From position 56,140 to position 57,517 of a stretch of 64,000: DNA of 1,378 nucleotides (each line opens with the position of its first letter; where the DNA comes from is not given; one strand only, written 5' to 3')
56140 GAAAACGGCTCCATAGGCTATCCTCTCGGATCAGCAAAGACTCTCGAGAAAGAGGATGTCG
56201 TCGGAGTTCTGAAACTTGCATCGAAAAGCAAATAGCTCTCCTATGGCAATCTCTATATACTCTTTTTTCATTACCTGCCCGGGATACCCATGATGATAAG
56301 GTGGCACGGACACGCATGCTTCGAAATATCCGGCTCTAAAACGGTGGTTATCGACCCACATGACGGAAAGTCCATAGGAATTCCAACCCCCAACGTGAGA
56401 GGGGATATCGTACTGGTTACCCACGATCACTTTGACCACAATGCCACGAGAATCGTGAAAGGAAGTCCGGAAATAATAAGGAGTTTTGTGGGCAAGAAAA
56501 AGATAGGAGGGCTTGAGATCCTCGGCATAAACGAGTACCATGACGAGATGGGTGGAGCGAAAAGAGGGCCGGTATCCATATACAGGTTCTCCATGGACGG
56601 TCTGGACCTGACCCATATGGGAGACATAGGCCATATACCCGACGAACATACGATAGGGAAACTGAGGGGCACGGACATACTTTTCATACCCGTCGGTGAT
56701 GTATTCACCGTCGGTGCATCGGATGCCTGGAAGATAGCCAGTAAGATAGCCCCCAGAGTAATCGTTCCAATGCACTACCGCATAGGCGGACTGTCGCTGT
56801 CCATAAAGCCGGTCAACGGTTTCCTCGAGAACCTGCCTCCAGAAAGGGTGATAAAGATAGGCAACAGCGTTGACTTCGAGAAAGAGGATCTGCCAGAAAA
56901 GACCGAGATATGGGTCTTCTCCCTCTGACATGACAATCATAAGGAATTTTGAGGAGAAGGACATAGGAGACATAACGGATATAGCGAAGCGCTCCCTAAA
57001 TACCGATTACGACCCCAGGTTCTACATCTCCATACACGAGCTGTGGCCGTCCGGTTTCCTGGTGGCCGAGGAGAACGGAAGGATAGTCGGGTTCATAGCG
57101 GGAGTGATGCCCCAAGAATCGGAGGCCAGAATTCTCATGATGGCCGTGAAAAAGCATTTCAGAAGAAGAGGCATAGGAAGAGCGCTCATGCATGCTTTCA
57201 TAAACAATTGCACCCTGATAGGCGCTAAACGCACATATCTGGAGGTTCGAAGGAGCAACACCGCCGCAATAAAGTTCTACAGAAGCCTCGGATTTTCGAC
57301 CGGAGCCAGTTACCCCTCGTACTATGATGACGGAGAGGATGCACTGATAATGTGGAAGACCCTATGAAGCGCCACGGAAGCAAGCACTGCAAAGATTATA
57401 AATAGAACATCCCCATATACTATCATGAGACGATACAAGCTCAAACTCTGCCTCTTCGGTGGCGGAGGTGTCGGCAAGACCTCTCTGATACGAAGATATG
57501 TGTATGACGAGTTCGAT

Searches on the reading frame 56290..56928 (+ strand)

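Call 29: search_protein_families(library=pfam, proteins=[window:56290-56928:+], max_evalue=0.01)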
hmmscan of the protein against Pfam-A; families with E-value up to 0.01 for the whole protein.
window:56290-56928:+ (212 aa): 2 families
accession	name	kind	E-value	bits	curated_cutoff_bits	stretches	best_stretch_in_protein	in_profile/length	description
PF13483.12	Lactamase_B_3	-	5.5e-42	143.9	24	1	3-162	2-160/160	Beta-lactamase superfamily domain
PF12706.13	Lactamase_B_2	-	7.6e-11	42.4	27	1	87-163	117-200/200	Beta-lactamase superfamily domain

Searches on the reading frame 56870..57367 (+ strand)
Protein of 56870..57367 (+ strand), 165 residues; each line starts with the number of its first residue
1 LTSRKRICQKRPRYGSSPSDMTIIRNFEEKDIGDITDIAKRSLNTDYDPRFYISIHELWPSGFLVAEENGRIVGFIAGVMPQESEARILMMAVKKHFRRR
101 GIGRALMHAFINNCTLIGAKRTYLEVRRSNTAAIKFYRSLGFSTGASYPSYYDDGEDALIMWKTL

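Call 29: search_protein_families(library=pfam, proteins=[window:56870-57367:+], max_evalue=0.01)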
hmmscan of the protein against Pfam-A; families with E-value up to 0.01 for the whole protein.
window:56870-57367:+ (165 aa): 9 families
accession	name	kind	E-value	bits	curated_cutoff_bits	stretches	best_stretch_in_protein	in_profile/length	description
PF00583.31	Acetyltransf_1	-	1.2e-22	80.8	20.7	1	35-142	4-116/116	Acetyltransferase (GNAT) family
PF13508.13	Acetyltransf_7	-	1.1e-18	67.8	27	1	61-143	3-83/84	Acetyltransferase (GNAT) domain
PF13673.13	Acetyltransf_10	-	2.9e-16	60.1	23.6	1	63-145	33-110/128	Acetyltransferase (GNAT) domain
PF08445.16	FR47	-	1.8e-08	34.7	22.1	1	80-143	16-78/86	FR47-like protein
PF13527.13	Acetyltransf_9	-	2.2e-05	24.9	25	1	24-144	2-126/127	Acetyltransferase (GNAT) domain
PF13420.13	Acetyltransf_4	-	2.3e-05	24.9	24.3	1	63-144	52-136/155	Acetyltransferase (GNAT) domain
PF13302.13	Acetyltransf_3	-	3e-05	25.2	25.4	1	62-142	55-137/138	Acetyltransferase (GNAT) domain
PF24553.2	Rv0428c_C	-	8.4e-05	22.8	27.2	1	90-144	164-217/224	Probable histone acetyltransferase Rv0428c C-terminal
PF12746.13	GNAT_acetyltran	-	0.0071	16.4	26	1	65-151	161-243/243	GNAT acetyltransferase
